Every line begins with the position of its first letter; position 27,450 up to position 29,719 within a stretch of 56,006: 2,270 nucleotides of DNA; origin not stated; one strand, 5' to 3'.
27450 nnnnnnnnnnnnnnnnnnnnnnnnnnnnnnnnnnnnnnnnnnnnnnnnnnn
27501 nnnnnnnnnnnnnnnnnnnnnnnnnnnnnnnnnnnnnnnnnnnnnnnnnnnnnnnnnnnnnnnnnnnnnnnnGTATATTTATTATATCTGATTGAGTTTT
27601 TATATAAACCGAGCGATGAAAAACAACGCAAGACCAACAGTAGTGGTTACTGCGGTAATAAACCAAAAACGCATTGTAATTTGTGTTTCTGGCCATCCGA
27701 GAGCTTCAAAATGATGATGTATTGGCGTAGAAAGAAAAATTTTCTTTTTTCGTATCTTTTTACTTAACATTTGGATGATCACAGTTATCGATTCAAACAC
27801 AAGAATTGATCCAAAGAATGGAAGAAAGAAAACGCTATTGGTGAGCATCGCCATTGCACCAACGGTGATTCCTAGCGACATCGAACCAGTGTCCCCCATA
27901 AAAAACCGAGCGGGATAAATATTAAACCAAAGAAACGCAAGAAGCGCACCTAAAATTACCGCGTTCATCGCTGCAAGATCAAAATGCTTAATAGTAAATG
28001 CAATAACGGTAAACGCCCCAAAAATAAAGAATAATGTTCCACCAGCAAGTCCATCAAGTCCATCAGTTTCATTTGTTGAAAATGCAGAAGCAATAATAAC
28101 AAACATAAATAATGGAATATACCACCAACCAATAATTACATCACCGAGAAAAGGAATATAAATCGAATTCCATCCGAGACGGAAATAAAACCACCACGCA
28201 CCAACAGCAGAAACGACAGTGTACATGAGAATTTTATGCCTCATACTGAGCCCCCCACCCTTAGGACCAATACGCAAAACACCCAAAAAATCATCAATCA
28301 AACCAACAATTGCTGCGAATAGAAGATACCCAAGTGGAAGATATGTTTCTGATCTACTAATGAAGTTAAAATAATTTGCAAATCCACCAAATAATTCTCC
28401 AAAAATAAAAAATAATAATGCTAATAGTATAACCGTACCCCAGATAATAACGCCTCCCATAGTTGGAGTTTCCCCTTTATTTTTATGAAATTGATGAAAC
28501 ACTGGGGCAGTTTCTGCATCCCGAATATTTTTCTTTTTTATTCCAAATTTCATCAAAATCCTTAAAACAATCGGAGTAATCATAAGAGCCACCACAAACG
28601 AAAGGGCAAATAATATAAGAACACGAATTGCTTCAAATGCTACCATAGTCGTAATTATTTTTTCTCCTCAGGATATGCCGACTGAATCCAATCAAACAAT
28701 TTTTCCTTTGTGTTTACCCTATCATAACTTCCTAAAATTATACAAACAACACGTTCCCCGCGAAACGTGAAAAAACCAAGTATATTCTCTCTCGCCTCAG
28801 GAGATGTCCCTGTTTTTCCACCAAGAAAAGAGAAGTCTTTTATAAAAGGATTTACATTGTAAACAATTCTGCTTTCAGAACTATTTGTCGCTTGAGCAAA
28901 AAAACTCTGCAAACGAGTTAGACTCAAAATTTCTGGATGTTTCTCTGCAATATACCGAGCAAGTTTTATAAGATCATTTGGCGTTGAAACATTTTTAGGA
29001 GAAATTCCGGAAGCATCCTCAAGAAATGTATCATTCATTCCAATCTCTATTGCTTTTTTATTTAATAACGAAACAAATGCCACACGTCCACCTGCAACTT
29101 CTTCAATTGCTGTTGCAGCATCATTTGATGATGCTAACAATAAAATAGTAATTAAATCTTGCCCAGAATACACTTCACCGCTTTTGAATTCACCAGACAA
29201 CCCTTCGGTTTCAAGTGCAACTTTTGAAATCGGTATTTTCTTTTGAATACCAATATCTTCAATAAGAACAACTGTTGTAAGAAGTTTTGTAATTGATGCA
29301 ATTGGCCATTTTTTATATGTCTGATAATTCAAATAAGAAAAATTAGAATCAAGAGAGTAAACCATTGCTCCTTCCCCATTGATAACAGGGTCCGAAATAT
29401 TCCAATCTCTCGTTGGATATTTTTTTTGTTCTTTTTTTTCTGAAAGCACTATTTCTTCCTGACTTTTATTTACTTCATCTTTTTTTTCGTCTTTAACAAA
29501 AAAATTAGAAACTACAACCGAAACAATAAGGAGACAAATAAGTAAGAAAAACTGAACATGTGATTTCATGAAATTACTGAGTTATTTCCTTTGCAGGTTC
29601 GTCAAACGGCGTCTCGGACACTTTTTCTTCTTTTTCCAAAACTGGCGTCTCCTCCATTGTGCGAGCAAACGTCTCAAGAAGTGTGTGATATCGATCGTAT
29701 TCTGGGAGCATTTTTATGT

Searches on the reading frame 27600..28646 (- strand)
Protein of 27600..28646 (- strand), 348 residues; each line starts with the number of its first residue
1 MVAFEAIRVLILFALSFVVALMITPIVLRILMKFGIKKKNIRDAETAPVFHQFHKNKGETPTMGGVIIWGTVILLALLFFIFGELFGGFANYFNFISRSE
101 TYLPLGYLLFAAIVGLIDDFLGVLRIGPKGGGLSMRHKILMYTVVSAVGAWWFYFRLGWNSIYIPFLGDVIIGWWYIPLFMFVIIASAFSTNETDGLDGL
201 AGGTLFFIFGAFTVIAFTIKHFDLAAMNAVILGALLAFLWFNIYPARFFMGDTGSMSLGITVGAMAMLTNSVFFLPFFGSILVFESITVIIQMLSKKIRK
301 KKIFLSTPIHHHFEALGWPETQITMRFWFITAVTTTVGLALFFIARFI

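Call 3: search_protein_families(library=pfam, proteins=[window:27600-28646:-], max_evalue=0.01)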
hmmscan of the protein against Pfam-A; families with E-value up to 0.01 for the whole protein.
window:27600-28646:- (348 aa): 2 families
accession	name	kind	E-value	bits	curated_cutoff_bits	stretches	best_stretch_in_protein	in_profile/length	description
PF00953.26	Glycos_transf_4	-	5.5e-31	108.1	27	1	106-268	6-158/160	Glycosyl transferase family 4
PF10555.14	MraY_sig1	-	0.0058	16.5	20.1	1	60-68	4-12/13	Phospho-N-acetylmuramoyl-pentapeptide-transferase signature 1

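Call 4: search_protein_families(library=ncbifam, proteins=[window:27600-28646:-], max_evalue=0.01)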
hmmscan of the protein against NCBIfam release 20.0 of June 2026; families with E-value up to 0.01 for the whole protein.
window:27600-28646:- (348 aa): 3 families
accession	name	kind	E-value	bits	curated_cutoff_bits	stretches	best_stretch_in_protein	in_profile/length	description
TIGR00445.1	mraY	equivalog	5.6e-60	203.5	192.05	1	22-340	3-316/321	phospho-N-acetylmuramoyl-pentapeptide-transferase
NF053644.1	MraY_archaea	equivalog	4.3e-28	98.6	450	2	164-339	170-340/340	pseudomurein biosynthesis MraY family phospho-N-acetylmuramoyl-pentapeptide-transferase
TIGR02380.1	ECA_wecA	exception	3.8e-06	26.3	326.05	1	168-339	123-306/346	UDP-N-acetylglucosamine--undecaprenyl-phosphate N-acetylglucosaminephosphotransferase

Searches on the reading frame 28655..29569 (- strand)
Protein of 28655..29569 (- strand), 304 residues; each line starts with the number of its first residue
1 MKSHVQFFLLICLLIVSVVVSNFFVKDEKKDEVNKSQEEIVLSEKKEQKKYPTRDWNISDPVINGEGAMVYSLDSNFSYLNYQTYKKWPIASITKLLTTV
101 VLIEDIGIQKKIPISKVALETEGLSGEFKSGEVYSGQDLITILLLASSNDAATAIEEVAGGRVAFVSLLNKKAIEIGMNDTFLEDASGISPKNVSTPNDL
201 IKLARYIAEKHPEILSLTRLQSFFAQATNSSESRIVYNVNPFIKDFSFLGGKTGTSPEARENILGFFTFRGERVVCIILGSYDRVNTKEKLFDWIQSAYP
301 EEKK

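Call 3: search_protein_families(library=pfam, proteins=[window:28655-29569:-], max_evalue=0.01)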
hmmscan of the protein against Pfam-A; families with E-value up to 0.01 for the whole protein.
window:28655-29569:- (304 aa): 3 families
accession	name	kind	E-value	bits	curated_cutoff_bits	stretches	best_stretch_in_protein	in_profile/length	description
PF00768.25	Peptidase_S11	-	1e-28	100.9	27.6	1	66-281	13-237/239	D-alanyl-D-alanine carboxypeptidase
PF13354.11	Beta-lactamase2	-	2e-07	31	22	1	69-216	3-153/214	Beta-lactamase enzyme family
PF02113.21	Peptidase_S13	-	0.00067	19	22.8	0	160-213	309-359/444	D-Ala-D-Ala carboxypeptidase 3 (S13) family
